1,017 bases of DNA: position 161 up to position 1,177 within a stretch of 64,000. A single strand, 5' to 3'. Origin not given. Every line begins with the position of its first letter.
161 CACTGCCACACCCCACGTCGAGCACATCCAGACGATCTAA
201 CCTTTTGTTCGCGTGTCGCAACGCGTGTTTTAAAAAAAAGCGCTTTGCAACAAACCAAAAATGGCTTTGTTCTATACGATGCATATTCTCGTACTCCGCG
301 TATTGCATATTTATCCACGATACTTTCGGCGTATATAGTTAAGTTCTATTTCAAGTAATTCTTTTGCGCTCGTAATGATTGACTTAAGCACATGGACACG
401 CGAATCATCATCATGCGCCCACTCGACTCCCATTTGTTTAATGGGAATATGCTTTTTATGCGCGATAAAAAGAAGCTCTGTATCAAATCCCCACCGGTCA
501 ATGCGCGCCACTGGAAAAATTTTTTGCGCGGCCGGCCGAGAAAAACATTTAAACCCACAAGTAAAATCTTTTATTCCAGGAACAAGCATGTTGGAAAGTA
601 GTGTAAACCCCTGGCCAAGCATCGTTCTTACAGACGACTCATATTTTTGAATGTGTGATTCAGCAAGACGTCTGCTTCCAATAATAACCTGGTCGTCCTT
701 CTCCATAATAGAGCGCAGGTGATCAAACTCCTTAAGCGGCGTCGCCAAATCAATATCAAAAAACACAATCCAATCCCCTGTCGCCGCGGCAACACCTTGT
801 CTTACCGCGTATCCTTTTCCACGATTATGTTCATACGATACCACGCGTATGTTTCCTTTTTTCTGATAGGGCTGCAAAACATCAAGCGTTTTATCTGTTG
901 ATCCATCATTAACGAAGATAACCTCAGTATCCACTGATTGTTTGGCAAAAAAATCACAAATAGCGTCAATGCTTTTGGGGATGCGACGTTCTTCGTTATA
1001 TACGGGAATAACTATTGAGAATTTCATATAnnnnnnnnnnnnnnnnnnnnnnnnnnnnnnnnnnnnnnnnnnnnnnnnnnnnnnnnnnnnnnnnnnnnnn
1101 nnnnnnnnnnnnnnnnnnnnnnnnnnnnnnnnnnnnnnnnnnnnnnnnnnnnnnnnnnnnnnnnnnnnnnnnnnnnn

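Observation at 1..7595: Protein O-mannosylation-type module (SAM-MT, Dpm1-like GT2, O-antigen-ligase/TPR protein, GT39 Pmt) next to a Thr-rich secreted PG-binding protein that looks like its substrate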

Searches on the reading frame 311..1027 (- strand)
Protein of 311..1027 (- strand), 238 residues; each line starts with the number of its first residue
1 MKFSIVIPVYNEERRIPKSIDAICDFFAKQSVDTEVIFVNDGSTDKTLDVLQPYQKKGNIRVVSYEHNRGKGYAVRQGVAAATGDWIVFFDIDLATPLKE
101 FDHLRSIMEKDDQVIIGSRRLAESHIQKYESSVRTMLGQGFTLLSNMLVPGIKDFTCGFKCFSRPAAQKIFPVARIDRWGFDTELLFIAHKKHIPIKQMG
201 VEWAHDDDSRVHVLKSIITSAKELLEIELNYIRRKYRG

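Call 6: search_protein_families(library=pfam, proteins=[window:311-1027:-], max_evalue=0.01)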
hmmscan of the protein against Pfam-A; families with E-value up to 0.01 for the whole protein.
window:311-1027:- (238 aa): 5 families
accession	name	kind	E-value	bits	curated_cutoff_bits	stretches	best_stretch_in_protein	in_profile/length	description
PF00535.33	Glycos_transf_2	-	7.6e-32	111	23.3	1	4-171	1-168/168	Glycosyl transferase family 2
PF10111.15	Glyco_tranf_2_2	-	1e-09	38.7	27.3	1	4-108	1-106/276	Glycosyltransferase like family 2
PF13641.12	Glyco_tranf_2_3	-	7.8e-07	29.8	27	1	3-108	3-111/230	Glycosyltransferase like family 2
PF13704.12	Glyco_tranf_2_4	-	8.8e-06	26.6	27.5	1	11-93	2-81/98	Glycosyl transferase family 2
PF01697.33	Glyco_transf_92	-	0.0061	16.6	23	0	36-165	35-178/249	Glycosyltransferase family 92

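Call 7: search_protein_families(library=ncbifam, proteins=[window:311-1027:-], max_evalue=0.01)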
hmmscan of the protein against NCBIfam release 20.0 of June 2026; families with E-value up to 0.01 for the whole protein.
window:311-1027:- (238 aa): 25 families
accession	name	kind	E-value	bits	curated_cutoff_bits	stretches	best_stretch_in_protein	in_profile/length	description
NF047588.1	GlcsyltransPgfSStrep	equivalog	4.8e-22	78.6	500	1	1-179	1-176/308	glycosyltransferase PgfS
NF007482.0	PRK10073.1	equivalog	1.1e-16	60.8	423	1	2-112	7-114/334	glycosyltransferase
TIGR03937.1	PgaC_IcaA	equivalog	1.8e-16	60.1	422.3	1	3-99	47-141/407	poly-beta-1,6-N-acetyl-D-glucosamine synthase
NF038302.1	EPS_HpsE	equivalog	2.4e-16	59.6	300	1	1-93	1-96/307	hormogonium polysaccharide biosynthesis glycosyltransferase HpsE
TIGR04283.1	glyco_like_mftF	equivalog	4.9e-16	59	182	1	4-114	2-103/221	TIGR04283 family arsenosugar biosynthesis glycosyltransferase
NF007986.1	PRK10714.1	equivalog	6.5e-16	58.2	529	1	2-164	7-166/316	undecaprenyl-phosphate 4-deoxy-4-formamido-L-arabinose transferase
NF041875.1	EPS_EpsD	equivalog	1.1e-15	57.8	370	1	4-118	2-115/325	exopolysaccharide biosynthesis glycosyltransferase EpsD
NF010496.0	PRK13915.1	equivalog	1.7e-11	43.7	262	1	2-101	32-134/307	glucosyl-3-phosphoglycerate synthase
TIGR03965.1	mycofact_glyco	equivalog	1.9e-11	43.5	280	1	4-131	77-206/467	mycofactocin biosynthesis glycosyltransferase MftF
NF047683.1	TeichurnBiosyTuaG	equivalog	2.6e-10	40.4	400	1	3-111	8-114/252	teichuronic acid biosynthesis protein TuaG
NF058614.1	PPMAGASynPpgS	equivalog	1e-09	38.2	370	1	5-201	4-194/226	polyprenyl-phospho-N-acetylgalactosaminyl synthase PpgS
TIGR04182.1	glyco_TIGR04182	equivalog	2.8e-09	36.8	325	1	4-206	3-193/293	S-layer glycoprotein N-glycosyltransferase AglJ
NF041391.1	DPhHxTase_Halo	equivalog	3.3e-09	36.1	375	1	9-204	3-184/213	dolichyl-phosphate hexose transferase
NF041394.1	GtaseAglG_Halo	equivalog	4.4e-09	36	440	1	1-122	1-121/304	glucosyl-dolichyl phosphate glucuronosyltransferase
NF053739.1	GlytfEpsEBac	equivalog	9.6e-08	31.3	450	1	2-108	2-107/265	glycosyltransferase EpsE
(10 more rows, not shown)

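Call 24: search_solved_structures(query=window:311-1027:-, max_evalue=0.00001, show_alignments=2)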
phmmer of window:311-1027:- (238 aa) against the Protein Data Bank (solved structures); distinct sequences matched with E-value up to 0.00001: 19.
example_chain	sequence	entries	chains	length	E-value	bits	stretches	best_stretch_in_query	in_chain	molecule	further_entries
2z87_A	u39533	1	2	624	9e-14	54.9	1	3-129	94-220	Chondroitin synthase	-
2z86_A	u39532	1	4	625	9e-14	54.9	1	3-129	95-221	Chondroitin synthase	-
5mlz_A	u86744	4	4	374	2.7e-13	53.3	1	1-158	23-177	Dolichol monophosphate mannose synthase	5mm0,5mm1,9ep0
5eke_A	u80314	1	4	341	8.6e-13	51.6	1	2-123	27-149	Uncharacterized glycosyltransferase sll0501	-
5ekp_C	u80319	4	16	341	8.6e-13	51.6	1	2-123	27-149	Uncharacterized glycosyltransferase sll0501 | Glycosyltransferase sll0501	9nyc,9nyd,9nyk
9nye_A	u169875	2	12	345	8.9e-13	51.6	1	2-123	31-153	Glycosyltransferase sll0501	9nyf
9hwj_A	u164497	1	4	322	1.5e-11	47.6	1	2-120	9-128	Undecaprenyl-phosphate 4-deoxy-4-formamido-L-arabinose transferase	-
9bhc_C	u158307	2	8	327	3.9e-11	46.2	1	2-167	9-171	Undecaprenyl-phosphate 4-deoxy-4-formamido-L-arabinose transferase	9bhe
8vxh_A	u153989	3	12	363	5e-11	45.9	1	2-167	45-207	Undecaprenyl-phosphate 4-deoxy-4-formamido-L-arabinose transferase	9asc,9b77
5tze_C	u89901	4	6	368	1.2e-10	44.7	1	1-93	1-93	Glycosyl transferase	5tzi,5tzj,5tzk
5tz8_A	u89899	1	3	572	1.9e-10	44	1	1-93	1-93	Glycosyl transferase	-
5hea_A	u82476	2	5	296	7.9e-10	42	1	3-107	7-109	Putative glycosyltransferase (GalT1)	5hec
6p61_A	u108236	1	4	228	5.3e-09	39.3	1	3-93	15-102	Glycosyltransferase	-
3bcv_A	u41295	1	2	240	1.6e-08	37.6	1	2-110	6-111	Putative glycosyltransferase protein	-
9omh_A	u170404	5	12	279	2.6e-06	30.4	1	3-90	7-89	Glycosyltransferase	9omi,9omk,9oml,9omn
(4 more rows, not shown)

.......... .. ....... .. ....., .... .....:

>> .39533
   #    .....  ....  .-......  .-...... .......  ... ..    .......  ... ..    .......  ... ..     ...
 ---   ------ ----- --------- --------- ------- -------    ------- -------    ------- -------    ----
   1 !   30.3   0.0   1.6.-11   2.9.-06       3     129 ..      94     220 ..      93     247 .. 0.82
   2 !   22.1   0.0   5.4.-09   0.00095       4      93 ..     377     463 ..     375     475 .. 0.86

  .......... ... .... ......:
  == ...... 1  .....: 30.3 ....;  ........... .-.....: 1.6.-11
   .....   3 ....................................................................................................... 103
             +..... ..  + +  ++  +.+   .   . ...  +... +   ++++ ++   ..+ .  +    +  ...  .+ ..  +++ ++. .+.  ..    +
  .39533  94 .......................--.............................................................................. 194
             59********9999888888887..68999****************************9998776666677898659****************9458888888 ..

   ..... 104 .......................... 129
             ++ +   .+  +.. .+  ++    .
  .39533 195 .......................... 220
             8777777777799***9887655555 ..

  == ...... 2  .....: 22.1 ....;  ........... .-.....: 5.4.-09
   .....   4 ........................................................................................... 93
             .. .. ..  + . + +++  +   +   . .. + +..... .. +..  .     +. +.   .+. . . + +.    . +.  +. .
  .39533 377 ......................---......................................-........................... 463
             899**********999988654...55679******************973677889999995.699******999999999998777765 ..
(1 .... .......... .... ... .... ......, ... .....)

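Call 33: find_homologous_proteins(query=window:311-1027:-, max_evalue=1e-10)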
Query window:311-1027:- (238 aa): 3207 proteins with E <= 1e-10 among 4408 candidates; the best 120 are listed.
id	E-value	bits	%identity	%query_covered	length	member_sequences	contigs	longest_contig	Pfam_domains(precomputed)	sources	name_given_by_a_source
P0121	2.5e-155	533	100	100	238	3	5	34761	PF10111.15,PF13641.13,PF00535.33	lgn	-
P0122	3.0e-123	428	81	100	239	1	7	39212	PF10111.15,PF00535.33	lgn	-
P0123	9.8e-100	351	67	100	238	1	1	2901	PF10111.15,PF00535.33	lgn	-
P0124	5.8e-99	348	65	100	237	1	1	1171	PF10111.15,PF13641.13,PF00535.33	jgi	jgi:dolichyl-phosphate beta-glucosyltransferase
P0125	7.7e-99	348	63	100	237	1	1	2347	PF10111.15,PF00535.33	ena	-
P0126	1.3e-98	347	62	100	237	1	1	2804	PF10111.15,PF13641.13,PF00535.33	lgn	-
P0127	1.9e-98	347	64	100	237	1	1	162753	PF10111.15,PF00535.33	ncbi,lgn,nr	ncbi:MAG: glycosyltransferase family 2 protein [Candidatus Magasanikbacteria bacterium]|nr:glycosylt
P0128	2.8e-98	346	66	100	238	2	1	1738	PF10111.15,PF13641.13,PF00535.33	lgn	-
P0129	3.2e-98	346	67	97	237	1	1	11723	PF10111.15,PF13641.13,PF00535.33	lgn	-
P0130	1.1e-97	344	62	100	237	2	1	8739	PF10111.15,PF00535.33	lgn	-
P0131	1.3e-97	344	62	100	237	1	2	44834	PF10111.15,PF00535.33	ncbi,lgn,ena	-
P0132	1.3e-97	344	66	100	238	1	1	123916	PF10111.15,PF00535.33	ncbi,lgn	-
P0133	4.8e-97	342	64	100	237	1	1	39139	PF10111.15,PF00535.33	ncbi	-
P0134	1.5e-96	341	64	98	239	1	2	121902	PF10111.15,PF00535.33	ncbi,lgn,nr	ncbi:glycosyltransferase family 2 protein [Candidatus Giovannonibacteria bacterium]|nr:glycosyltrans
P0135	1.5e-96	341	65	100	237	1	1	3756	PF10111.15,PF00535.33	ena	-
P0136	1.6e-96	340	63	100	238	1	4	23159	PF10111.15,PF13641.13,PF00535.33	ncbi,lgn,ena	-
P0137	2.9e-96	340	59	100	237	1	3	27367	PF10111.15,PF00535.33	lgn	-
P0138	3.3e-96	339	62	100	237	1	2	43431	PF10111.15,PF00535.33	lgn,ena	-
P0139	3.5e-96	339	62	100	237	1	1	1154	PF10111.15,PF13641.13,PF00535.33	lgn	-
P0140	1.0e-95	338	62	100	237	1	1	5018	PF10111.15,PF00535.33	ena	-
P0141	1.5e-95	337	62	100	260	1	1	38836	PF10111.15,PF13641.13,PF00535.33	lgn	-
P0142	4.7e-95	336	62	100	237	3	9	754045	PF10111.15,PF13641.13,PF00535.33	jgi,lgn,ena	jgi:dolichyl-phosphate beta-glucosyltransferase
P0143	7.9e-95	335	63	100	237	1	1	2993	PF10111.15,PF00535.33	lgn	-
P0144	1.1e-94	334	65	99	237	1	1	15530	PF10111.15,PF00535.33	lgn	-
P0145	2.6e-94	333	62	99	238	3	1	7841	PF10111.15,PF00535.33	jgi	jgi:dolichyl-phosphate beta-glucosyltransferase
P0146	3.9e-94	333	62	100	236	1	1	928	PF10111.15,PF00535.33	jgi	jgi:dolichyl-phosphate beta-glucosyltransferase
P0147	4.0e-94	333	63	100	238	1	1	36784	PF10111.15,PF00535.33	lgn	-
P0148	4.5e-94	332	62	99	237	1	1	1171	PF10111.15,PF00535.33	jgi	jgi:dolichyl-phosphate beta-glucosyltransferase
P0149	4.9e-94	332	61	100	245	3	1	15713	PF00535.33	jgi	-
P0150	1.4e-93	331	66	100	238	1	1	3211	PF10111.15,PF00535.33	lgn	-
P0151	8.3e-93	328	62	98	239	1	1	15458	PF10111.15,PF13641.13,PF00535.33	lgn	-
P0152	1.0e-92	328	60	100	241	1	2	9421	PF10111.15,PF13641.13,PF00535.33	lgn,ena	-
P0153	1.1e-92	328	62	98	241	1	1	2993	PF10111.15,PF00535.33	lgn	-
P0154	2.3e-92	327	62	100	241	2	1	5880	PF10111.15,PF00535.33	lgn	-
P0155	2.5e-92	327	62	100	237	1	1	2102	PF10111.15,PF00535.33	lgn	-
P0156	3.4e-92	326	62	99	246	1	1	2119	PF13641.13,PF00535.33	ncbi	-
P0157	1.1e-91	325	64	99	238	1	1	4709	PF10111.15,PF13641.13,PF00535.33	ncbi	-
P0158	1.2e-91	325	63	100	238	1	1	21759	PF10111.15,PF00535.33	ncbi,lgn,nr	ncbi:MAG: glycosyltransferase family 2 protein [Patescibacteria group bacterium]|nr:glycosyltransfer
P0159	1.5e-91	324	64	99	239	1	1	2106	PF10111.15,PF13641.13,PF00535.33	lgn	-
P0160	5.9e-91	322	62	99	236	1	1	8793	PF10111.15,PF13641.13,PF00535.33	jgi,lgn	jgi:dolichyl-phosphate beta-glucosyltransferase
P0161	8.5e-91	322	60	100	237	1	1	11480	PF10111.15,PF13641.13,PF00535.33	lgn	-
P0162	9.0e-91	322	62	99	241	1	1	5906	PF10111.15,PF00535.33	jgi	-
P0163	9.4e-91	322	63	100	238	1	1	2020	PF10111.15,PF00535.33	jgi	jgi:dolichyl-phosphate beta-glucosyltransferase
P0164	1.1e-90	321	62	100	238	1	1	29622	PF10111.15,PF00535.33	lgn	-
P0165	2.4e-90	320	61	99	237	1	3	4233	PF10111.15,PF13641.13,PF00535.33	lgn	-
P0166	7.2e-90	319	62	98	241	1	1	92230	PF10111.15,PF13641.13,PF00535.33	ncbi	-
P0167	1.6e-89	318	61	100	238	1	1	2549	PF10111.15,PF13641.13,PF00535.33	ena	-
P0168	2.5e-89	317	60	100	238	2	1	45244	PF10111.15,PF00535.33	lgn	-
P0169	2.5e-89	317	62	98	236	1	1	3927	PF10111.15,PF13641.13,PF00535.33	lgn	-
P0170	2.7e-89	317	63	99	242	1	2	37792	PF10111.15,PF13641.13,PF00535.33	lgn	-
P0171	3.2e-89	317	62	100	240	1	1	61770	PF10111.15,PF00535.33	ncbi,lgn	-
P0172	3.6e-89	316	60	98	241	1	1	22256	PF10111.15,PF13641.13,PF00535.33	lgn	-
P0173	4.1e-89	316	62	100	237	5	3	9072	PF10111.15,PF13641.13,PF00535.33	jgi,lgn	jgi:dolichyl-phosphate beta-glucosyltransferase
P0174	4.6e-89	316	65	95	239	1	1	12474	PF10111.15,PF13641.13,PF00535.33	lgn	-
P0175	1.6e-88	314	61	100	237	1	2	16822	PF10111.15,PF00535.33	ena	-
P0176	2.5e-88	314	61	100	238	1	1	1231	PF10111.15,PF13641.13,PF00535.33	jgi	-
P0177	2.6e-88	314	59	99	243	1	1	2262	PF10111.15,PF13641.13,PF00535.33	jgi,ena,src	-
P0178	5.5e-88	313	61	100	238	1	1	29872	PF10111.15,PF13641.13,PF00535.33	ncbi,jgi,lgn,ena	ncbi:MAG: dolichyl-phosphate beta-glucosyltransferase [bacterium]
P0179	8.0e-88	312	62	93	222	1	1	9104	PF00535.33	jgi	-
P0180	8.7e-88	312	62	99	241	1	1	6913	PF10111.15,PF00535.33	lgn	-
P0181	1.0e-87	312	60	99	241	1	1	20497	PF10111.15,PF00535.33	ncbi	-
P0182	1.2e-87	311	61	99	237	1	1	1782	PF10111.15,PF00535.33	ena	-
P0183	1.3e-87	311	61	100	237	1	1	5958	PF10111.15,PF00535.33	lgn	-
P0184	1.8e-87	311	58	100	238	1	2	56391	PF10111.15,PF00535.33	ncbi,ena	-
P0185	2.5e-87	310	59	100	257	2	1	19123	PF10111.15,PF13641.13,PF00535.33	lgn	-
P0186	2.8e-87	310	61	98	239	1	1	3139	PF10111.15,PF13641.13,PF00535.33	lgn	-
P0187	4.0e-87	310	61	98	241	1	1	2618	PF10111.15,PF13641.13,PF00535.33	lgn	-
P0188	5.9e-87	309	59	100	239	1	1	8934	PF10111.15,PF13641.13,PF00535.33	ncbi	-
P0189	9.2e-87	309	58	99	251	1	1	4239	PF10111.15,PF00535.33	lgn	-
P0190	1.2e-86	308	59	100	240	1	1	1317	PF10111.15,PF00535.33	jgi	jgi:dolichyl-phosphate beta-glucosyltransferase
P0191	1.2e-86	308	59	98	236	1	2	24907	PF10111.15,PF00535.33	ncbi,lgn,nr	ncbi:MAG: glycosyltransferase family 2 protein [Candidatus Magasanikbacteria bacterium]|nr:glycosylt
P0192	2.2e-86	307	58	100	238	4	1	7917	PF10111.15,PF13641.13,PF00535.33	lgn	-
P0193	2.5e-86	307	58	100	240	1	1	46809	PF10111.15,PF00535.33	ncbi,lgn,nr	ncbi:MAG: glycosyltransferase family 2 protein [Candidatus Magasanikbacteria bacterium]|nr:glycosylt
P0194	4.0e-86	306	59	100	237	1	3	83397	PF10111.15,PF00535.33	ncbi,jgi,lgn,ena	ncbi:MAG: dolichyl-phosphate beta-glucosyltransferase [bacterium]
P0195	4.4e-86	306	60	99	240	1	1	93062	PF10111.15,PF13641.13,PF00535.33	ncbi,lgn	-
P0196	4.6e-86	306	59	98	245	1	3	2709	PF10111.15,PF00535.33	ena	-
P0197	1.1e-85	305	58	99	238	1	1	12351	PF10111.15,PF00535.33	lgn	-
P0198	1.5e-85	305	58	99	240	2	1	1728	PF10111.15,PF00535.33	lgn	-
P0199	2.3e-85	304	57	99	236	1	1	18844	PF10111.15,PF00535.33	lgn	-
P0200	3.7e-85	303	57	99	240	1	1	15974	PF10111.15,PF13641.13,PF00535.33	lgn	-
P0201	4.1e-85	303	57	100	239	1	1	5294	PF10111.15,PF00535.33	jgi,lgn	jgi:glycosyltransferase involved in cell wall biosynthesis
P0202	4.8e-85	303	57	100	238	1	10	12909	PF10111.15,PF00535.33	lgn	-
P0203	6.0e-85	303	58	98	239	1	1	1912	PF10111.15,PF00535.33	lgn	-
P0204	7.8e-85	302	59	98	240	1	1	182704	PF10111.15,PF00535.33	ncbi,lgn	-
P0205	1.0e-84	302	57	99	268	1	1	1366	PF00535.33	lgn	-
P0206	1.1e-84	302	58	99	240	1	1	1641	PF10111.15,PF00535.33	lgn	-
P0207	1.4e-84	301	57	98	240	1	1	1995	PF10111.15,PF13641.13,PF00535.33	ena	-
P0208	4.8e-84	300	57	100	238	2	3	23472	PF10111.15,PF00535.33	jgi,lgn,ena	-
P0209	8.7e-84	299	59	98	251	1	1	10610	PF10111.15,PF00535.33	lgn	-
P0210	4.3e-83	296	60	99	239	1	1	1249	PF10111.15,PF00535.33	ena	-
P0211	7.1e-83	296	57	100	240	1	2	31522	PF10111.15,PF13641.13,PF00535.33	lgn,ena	-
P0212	1.7e-82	295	52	99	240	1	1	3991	PF10111.15,PF13641.13,PF00535.33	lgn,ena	-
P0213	2.7e-82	294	57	99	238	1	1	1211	PF10111.15,PF00535.33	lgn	-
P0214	3.2e-82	294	57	99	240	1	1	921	PF10111.15,PF00535.33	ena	-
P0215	3.2e-82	294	57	100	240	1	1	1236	PF00535.33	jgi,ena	-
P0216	3.4e-82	294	56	99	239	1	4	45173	PF10111.15,PF13641.13,PF00535.33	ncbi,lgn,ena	-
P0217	4.2e-82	293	56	99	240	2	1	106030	PF10111.15,PF13641.13,PF00535.33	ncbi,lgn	-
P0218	1.6e-81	291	56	99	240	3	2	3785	PF10111.15,PF13641.13,PF00535.33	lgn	-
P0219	2.8e-81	291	58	98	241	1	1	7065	PF10111.15,PF00535.33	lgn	-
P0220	3.6e-81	290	56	99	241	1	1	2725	PF10111.15,PF13641.13,PF00535.33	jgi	jgi:glycosyltransferase involved in cell wall biosynthesis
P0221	4.5e-81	290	57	99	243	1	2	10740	PF10111.15,PF00535.33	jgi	jgi:glycosyltransferase involved in cell wall biosynthesis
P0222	6.5e-81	289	57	99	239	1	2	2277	PF10111.15,PF00535.33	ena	-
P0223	6.8e-81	289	56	98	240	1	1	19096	PF10111.15,PF00535.33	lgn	-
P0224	1.1e-80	289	56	99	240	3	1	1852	PF10111.15,PF13641.13,PF00535.33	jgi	jgi:dolichyl-phosphate beta-glucosyltransferase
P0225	1.9e-80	288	58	99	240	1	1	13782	PF10111.15,PF13641.13,PF00535.33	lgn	-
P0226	2.0e-80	288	57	99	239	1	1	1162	PF10111.15,PF13641.13,PF00535.33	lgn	-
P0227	2.8e-80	287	56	99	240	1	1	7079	PF10111.15,PF00535.33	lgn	-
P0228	3.2e-80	287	60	98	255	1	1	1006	PF00535.33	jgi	-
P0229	6.1e-80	286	56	99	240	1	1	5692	PF10111.15,PF00535.33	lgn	-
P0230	2.2e-79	284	57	99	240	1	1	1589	PF10111.15,PF00535.33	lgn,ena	-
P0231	2.6e-79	284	54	99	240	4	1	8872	PF10111.15,PF13641.13,PF00535.33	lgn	-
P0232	2.7e-79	284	56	99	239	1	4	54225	PF10111.15,PF00535.33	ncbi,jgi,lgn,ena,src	ncbi:MAG TPA: dolichyl-phosphate beta-glucosyltransferase [Candidatus Paceibacterota bacterium]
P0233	3.3e-79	284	57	99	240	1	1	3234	PF10111.15,PF00535.33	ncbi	-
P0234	1.7e-78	281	55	100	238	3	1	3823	PF10111.15,PF13641.13,PF00535.33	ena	-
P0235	2.0e-78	281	57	95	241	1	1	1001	PF10111.15,PF00535.33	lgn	-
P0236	2.0e-78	281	58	93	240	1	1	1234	PF10111.15,PF13641.13,PF00535.33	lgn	-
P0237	5.4e-78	280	58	93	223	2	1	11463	PF00535.33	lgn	-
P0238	1.2e-77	279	56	99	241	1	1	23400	PF10111.15,PF00535.33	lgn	-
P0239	2.2e-77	278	57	97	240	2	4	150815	PF13641.13,PF00535.33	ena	-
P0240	3.6e-76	274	55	100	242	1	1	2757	PF10111.15,PF13641.13,PF00535.33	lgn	-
